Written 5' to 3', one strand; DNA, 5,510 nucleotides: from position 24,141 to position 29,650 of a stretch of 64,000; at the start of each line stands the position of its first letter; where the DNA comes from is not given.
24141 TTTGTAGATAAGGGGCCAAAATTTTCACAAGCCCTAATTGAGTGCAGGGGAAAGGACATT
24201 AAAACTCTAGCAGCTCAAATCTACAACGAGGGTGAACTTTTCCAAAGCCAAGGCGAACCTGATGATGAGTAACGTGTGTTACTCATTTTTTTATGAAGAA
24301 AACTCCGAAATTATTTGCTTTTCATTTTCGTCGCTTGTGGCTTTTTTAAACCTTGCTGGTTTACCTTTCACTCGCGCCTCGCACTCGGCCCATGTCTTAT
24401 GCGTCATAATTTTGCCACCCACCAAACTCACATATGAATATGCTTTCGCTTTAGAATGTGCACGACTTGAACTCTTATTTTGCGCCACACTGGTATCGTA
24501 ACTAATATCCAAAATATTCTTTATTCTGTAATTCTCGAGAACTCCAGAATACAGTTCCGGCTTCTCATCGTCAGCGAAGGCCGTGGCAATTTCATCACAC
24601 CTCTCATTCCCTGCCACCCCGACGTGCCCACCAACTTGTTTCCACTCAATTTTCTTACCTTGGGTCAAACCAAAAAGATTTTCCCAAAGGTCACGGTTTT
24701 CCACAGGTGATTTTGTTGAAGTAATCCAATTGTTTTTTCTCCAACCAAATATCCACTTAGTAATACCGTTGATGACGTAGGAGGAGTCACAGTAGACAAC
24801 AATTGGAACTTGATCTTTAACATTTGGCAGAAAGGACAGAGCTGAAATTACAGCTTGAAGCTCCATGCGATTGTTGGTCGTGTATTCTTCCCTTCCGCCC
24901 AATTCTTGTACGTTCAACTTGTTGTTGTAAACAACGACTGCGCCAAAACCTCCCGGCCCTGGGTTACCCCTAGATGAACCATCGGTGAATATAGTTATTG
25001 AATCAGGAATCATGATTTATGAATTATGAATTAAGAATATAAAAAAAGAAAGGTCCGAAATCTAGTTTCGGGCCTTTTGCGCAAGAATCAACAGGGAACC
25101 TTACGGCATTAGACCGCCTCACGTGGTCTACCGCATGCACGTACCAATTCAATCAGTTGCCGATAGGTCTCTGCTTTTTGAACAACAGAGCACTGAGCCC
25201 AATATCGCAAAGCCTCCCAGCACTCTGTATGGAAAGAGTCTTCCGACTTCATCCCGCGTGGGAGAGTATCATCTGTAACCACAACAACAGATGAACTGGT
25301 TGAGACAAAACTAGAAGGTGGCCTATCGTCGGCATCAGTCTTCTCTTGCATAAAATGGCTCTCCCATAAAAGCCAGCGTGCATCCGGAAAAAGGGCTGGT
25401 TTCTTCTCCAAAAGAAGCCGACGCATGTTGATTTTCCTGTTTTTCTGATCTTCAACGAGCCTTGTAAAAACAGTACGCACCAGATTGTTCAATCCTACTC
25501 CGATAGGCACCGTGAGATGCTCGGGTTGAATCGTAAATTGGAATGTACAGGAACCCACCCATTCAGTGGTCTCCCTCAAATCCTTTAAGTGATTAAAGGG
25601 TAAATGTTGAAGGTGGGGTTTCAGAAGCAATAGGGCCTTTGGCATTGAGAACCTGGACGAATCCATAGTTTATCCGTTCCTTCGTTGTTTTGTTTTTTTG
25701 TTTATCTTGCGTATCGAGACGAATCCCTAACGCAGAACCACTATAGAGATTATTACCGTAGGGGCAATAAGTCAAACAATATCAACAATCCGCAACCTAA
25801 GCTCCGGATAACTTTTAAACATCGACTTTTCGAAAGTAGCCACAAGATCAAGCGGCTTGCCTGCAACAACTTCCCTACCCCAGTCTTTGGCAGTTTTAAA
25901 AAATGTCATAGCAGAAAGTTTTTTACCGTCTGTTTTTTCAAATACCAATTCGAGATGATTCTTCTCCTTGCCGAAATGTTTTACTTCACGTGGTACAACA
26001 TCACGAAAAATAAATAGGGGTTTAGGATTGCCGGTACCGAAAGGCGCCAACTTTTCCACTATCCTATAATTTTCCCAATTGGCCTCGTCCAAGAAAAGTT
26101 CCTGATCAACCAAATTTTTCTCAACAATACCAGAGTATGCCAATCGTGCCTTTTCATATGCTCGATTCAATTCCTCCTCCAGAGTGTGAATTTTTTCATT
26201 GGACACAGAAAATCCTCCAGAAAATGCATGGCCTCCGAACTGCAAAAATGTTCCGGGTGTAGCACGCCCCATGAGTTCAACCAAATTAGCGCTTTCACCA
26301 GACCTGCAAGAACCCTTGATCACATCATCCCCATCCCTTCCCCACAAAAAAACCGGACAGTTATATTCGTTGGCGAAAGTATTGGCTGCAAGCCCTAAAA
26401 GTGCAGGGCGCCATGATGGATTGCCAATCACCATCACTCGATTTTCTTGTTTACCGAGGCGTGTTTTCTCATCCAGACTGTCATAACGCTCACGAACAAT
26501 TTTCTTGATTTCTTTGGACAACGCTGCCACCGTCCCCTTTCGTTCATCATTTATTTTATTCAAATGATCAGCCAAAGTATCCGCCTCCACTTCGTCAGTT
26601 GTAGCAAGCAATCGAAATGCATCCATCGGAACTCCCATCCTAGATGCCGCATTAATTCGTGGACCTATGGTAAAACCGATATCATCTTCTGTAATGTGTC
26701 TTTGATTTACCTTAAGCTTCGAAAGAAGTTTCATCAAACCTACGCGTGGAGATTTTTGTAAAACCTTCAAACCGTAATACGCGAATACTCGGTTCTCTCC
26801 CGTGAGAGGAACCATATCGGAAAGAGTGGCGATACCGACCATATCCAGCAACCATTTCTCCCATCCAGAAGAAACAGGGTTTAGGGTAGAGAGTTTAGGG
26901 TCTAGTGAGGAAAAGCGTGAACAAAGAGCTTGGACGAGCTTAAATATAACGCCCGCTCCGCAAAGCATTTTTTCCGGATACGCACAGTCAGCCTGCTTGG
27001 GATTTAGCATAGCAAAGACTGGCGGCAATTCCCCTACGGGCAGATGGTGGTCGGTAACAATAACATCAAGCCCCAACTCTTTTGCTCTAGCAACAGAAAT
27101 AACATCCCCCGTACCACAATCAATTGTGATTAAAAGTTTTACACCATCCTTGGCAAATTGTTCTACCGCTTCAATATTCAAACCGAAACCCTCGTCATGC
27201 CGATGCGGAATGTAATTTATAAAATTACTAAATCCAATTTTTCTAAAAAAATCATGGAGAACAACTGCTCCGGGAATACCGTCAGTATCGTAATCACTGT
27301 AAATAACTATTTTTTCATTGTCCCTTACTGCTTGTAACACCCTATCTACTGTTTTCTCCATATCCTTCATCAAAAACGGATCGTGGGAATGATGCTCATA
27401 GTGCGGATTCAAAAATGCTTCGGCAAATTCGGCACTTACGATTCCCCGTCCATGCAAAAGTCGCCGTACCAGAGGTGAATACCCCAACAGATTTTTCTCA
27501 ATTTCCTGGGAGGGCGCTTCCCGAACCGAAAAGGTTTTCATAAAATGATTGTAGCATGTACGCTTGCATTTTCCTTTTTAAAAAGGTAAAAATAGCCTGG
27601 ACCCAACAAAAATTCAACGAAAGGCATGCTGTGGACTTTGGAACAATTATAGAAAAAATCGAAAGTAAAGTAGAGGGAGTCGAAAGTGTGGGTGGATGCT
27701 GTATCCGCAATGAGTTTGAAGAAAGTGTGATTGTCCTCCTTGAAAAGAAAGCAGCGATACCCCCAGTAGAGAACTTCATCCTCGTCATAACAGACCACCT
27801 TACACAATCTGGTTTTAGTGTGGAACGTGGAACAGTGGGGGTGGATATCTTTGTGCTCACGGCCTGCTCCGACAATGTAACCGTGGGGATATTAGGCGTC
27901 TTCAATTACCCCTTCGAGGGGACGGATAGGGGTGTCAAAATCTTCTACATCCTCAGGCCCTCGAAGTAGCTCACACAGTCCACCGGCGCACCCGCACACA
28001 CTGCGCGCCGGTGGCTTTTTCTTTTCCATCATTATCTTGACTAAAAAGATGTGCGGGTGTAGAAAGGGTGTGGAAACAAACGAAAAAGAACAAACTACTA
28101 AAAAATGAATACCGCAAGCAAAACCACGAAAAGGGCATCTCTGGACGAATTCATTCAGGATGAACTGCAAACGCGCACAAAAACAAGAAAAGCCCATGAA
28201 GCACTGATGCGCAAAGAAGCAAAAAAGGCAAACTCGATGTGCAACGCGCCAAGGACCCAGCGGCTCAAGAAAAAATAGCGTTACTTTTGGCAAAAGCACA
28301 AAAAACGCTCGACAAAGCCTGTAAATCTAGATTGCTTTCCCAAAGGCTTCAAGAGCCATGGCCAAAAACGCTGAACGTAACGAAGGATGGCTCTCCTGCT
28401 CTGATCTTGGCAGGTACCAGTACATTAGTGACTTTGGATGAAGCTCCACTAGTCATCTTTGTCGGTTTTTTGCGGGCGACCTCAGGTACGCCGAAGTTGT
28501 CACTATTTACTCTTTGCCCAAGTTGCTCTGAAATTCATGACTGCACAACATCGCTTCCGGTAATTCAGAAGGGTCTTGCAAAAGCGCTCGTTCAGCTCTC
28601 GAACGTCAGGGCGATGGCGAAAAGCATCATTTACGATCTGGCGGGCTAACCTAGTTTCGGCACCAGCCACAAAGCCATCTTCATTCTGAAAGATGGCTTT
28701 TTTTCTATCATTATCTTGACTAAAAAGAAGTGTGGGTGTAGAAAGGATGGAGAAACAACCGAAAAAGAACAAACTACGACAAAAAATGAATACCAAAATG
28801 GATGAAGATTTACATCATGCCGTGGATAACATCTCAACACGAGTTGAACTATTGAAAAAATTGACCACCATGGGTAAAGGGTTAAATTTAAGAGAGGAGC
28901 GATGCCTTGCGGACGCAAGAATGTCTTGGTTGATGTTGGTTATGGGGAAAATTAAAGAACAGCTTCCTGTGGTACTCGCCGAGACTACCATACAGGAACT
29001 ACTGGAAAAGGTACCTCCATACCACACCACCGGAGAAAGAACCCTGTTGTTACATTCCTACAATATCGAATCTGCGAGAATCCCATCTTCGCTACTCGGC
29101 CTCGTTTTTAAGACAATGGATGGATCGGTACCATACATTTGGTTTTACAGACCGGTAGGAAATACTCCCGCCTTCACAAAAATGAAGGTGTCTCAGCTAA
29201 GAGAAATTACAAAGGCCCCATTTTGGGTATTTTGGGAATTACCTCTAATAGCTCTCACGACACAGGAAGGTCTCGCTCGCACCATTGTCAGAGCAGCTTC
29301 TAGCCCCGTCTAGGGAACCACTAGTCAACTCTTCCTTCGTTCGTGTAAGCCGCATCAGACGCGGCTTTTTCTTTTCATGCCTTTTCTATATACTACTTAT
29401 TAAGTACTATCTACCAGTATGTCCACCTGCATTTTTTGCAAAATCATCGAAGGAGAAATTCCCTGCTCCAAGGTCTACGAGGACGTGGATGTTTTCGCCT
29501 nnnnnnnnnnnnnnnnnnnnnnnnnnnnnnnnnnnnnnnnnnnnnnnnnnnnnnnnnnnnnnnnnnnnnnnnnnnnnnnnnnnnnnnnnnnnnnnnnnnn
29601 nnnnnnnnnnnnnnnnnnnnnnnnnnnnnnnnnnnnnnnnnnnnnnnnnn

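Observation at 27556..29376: Tandem array of three self-contained promoter-ORF-terminator cassettes with a conserved ~86-nt leader and unrelated orphan ORFs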

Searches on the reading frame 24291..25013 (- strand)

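Call 10: search_protein_families(library=pfam, max_evalue=1, proteins=[window:24291-25013:-])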
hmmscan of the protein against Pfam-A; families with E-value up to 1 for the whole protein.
window:24291-25013:- (240 aa): 3 families
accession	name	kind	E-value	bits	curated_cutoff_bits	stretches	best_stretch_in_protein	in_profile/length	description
PF00075.30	RNase_H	-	4e-41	140.9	25.8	1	5-145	3-138/141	RNase H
PF13456.12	RVT_3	-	0.0082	16.5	21.6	1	10-85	2-77/123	Reverse transcriptase-like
PF01693.22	Cauli_VI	-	0.1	13.3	21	1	206-224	15-34/44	Ribonuclease H1 N-terminal domain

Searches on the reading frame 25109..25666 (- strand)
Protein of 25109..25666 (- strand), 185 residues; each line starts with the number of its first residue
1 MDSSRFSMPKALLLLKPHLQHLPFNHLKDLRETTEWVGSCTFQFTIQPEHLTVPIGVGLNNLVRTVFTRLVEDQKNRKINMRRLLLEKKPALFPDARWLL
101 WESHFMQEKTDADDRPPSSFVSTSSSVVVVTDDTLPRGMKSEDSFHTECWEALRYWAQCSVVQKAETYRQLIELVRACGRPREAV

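Call 10: search_protein_families(library=pfam, max_evalue=1, proteins=[window:25109-25666:-])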
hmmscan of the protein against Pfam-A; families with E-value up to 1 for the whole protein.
window:25109-25666:- (185 aa): 0 families

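Call 11: search_protein_families(library=phrogs, max_evalue=1, proteins=[window:25109-25666:-])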
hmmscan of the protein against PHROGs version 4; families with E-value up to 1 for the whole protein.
window:25109-25666:- (185 aa): 1 family
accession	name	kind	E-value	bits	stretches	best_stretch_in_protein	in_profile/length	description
phrog_37617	-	unknown function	0.3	10.7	1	45-176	159-284/518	-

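Call 69: search_protein_families(library=padloc, max_evalue=0.1, proteins=[window:25109-25666:-])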
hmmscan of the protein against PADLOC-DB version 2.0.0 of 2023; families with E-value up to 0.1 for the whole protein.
window:25109-25666:- (185 aa): 0 families

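Call 92: search_protein_families(library=ncbifam, max_evalue=0.1, proteins=[window:25109-25666:-])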
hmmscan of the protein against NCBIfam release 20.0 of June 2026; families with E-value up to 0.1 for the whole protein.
window:25109-25666:- (185 aa): 0 families

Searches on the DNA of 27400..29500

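Call 98: search_rna_families(source=window, start=27400, end=29500, threshold=evalue, max_evalue=1)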
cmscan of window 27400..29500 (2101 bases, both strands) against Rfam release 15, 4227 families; matches with E-value up to 1: 0.
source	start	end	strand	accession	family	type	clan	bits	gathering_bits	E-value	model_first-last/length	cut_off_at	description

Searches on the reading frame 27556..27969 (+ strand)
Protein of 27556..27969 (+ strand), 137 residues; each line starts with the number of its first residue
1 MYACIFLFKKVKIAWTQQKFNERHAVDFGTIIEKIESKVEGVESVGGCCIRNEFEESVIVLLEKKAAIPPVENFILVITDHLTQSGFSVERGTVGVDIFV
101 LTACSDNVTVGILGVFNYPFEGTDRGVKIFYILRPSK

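Call 10: search_protein_families(library=pfam, max_evalue=1, proteins=[window:27556-27969:+])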
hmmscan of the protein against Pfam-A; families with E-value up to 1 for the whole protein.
window:27556-27969:+ (137 aa): 1 family
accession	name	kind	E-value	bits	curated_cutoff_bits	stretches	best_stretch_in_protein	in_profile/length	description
PF21924.1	XRCC4_CC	-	0.17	12.5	27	1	18-68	29-75/78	XRCC4 coiled-coil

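Call 11: search_protein_families(library=phrogs, max_evalue=1, proteins=[window:27556-27969:+])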
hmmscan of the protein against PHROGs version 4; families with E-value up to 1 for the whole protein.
window:27556-27969:+ (137 aa): 0 families

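Call 18: find_homologous_proteins(query=window:27631-27969:+, max_evalue=0.1)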
Query window:27631-27969:+ (112 aa): 1 proteins with E <= 0.1 among 9 candidates.
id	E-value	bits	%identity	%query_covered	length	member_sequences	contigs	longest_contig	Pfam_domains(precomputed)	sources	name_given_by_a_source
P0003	1.9e-66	239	100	100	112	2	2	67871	-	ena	-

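Call 48: find_encoding_contigs(protein=P0003, flank=4000, max_places=6)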
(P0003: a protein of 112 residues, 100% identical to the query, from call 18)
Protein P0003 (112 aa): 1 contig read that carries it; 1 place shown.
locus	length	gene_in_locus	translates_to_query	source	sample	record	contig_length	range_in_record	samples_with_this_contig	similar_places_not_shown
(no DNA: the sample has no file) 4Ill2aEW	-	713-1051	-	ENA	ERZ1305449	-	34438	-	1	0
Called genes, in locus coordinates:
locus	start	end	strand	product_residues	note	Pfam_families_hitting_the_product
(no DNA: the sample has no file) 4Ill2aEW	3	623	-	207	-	?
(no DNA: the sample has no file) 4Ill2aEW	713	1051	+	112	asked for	-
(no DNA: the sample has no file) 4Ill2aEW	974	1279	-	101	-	-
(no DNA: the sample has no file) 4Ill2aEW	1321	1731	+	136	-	-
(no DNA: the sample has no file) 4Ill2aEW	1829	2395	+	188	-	-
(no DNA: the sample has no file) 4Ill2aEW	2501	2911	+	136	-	PF11969:DcpS_C, PF01230:HIT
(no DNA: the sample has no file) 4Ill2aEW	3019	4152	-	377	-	PF00162:PGK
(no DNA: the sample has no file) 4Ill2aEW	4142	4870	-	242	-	PF00121:TIM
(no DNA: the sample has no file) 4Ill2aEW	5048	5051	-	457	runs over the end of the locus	-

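Call 69: search_protein_families(library=padloc, max_evalue=0.1, proteins=[window:27631-27969:+])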
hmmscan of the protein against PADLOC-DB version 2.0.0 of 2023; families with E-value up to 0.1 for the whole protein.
window:27631-27969:+ (112 aa): 0 families

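Call 81: search_dna_similar(query=window:27631-27969:+, collection=phages, mode=protein, max_evalue=0.01, max_rows=5)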
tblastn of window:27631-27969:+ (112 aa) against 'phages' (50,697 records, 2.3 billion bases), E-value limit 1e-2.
No match.

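Call 86: find_related_loci(query=window:27631-27969:+, collection=viral_contigs, flank=3000)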
Query window:27631-27969:+ (112 aa) in viral_contigs; peptide patterns used: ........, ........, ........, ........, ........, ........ (x = any residue, [..] = any of these).
6 stretches matched a pattern, but none encodes a relative of the query by tblastn (E <= 1e-3).

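Call 89: list_cluster_members(proteins=[window:27556-27969:+, window:28105-28278:+, window:25109-25666:-, window:28786-29313:+])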
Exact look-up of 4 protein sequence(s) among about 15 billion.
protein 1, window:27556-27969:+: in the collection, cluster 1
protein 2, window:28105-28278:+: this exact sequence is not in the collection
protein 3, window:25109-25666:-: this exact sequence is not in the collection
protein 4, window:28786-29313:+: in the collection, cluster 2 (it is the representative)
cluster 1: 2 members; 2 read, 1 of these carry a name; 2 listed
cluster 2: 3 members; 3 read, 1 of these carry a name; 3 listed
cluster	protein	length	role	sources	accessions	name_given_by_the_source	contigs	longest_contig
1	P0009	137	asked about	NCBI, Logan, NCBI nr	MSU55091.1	MAG: hypothetical protein EXS46_00950 [Candidatus Taylorbacteria bacterium] | hypothetical protein [Candidatus Taylorbacteria bacterium]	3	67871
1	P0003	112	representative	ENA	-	-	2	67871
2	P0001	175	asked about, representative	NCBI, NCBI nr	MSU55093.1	MAG: hypothetical protein EXS46_00960 [Candidatus Taylorbacteria bacterium] | hypothetical protein [Candidatus Taylorbacteria bacterium]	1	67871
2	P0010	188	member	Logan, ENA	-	-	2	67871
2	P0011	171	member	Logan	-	-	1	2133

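Call 92: search_protein_families(library=ncbifam, max_evalue=0.1, proteins=[window:27631-27969:+])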
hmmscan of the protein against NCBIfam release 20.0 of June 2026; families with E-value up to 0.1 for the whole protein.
window:27631-27969:+ (112 aa): 0 families

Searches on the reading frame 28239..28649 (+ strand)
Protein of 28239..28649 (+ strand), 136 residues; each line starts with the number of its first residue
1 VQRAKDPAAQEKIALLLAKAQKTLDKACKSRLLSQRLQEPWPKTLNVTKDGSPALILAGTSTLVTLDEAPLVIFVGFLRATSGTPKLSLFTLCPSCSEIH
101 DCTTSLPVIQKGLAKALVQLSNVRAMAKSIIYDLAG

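Call 10: search_protein_families(library=pfam, max_evalue=1, proteins=[window:28239-28649:+])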
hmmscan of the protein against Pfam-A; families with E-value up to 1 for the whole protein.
window:28239-28649:+ (136 aa): 1 family
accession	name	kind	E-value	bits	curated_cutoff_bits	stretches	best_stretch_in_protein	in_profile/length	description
PF07130.17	YebG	-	0.14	12.6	27.5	1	6-29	50-73/74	YebG protein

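Call 11: search_protein_families(library=phrogs, max_evalue=1, proteins=[window:28239-28649:+])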
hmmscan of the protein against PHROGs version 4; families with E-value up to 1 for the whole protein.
window:28239-28649:+ (136 aa): 0 families

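Call 20: find_homologous_proteins(query=window:28239-28649:+, max_evalue=0.1)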
Query window:28239-28649:+ (136 aa): 1 proteins with E <= 0.1 among 17 candidates.
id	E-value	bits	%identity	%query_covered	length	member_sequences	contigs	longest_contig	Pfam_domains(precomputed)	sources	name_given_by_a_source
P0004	2.2e-80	284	100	100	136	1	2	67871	-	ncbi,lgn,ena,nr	ncbi:MAG: hypothetical protein EXS46_00955 [Candidatus Taylorbacteria bacterium]|nr:hypothetical pro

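Call 47: find_encoding_contigs(protein=P0004, flank=4000, max_places=6)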
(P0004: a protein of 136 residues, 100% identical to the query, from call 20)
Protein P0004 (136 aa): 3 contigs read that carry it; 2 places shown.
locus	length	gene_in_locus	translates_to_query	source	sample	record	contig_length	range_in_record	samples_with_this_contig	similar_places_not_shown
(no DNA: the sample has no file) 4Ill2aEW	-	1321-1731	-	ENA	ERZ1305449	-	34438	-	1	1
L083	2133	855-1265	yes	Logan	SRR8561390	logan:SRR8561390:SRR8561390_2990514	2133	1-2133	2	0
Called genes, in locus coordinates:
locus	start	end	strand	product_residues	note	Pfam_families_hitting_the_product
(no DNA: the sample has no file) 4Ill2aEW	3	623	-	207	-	?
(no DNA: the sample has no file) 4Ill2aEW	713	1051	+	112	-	-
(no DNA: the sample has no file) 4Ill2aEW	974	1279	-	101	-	-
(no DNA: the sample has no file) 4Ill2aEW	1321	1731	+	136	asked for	-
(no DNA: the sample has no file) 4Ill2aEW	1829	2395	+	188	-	-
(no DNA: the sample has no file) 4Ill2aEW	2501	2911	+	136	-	PF11969:DcpS_C, PF01230:HIT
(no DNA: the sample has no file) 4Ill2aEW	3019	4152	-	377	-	PF00162:PGK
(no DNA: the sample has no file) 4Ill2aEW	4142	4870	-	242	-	PF00121:TIM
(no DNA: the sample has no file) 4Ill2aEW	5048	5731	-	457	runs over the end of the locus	-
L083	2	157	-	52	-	?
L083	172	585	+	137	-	-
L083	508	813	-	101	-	-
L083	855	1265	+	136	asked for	-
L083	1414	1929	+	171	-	-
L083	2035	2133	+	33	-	?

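Call 52: predict_structure(protein=window:28239-28649:+)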
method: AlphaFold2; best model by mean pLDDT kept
length: 136 residues; sequences in the alignment: 1
mean_pLDDT: 45.9   pTM: 0.37
mean pLDDT of the five models: 45.9, 43.9, 41.3, 39.8, 39.7
residues with pLDDT >= 90: 0; 70-90: 0; 50-70: 48; < 50: 88
segments of 3 or more residues with pLDDT < 50: 1-6, 30-71, 78-81, 106-136
pLDDT, mean of each block of 10 residues (from residue 1): 47 54 54 43 42 38 40 51 54 58 53 42 32 26
secondary structure, 60 per line:
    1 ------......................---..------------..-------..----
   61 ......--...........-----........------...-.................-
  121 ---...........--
elements in order: H7-28 E61-66 E69-79 E85-92 E99-101 H103-119 H124-134

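Call 69: search_protein_families(library=padloc, max_evalue=0.1, proteins=[window:28239-28649:+])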
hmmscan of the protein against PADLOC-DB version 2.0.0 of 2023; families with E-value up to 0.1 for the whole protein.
window:28239-28649:+ (136 aa): 0 families

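Call 85: find_related_loci(query=window:28239-28649:+, collection=viral_contigs, flank=3000)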
Query window:28239-28649:+ (136 aa) in viral_contigs; peptide patterns used: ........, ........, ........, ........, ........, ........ (x = any residue, [..] = any of these).
22 stretches matched a pattern, but none encodes a relative of the query by tblastn (E <= 1e-3).

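Call 92: search_protein_families(library=ncbifam, max_evalue=0.1, proteins=[window:28239-28649:+])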
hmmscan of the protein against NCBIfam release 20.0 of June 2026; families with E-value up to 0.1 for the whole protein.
window:28239-28649:+ (136 aa): 0 families
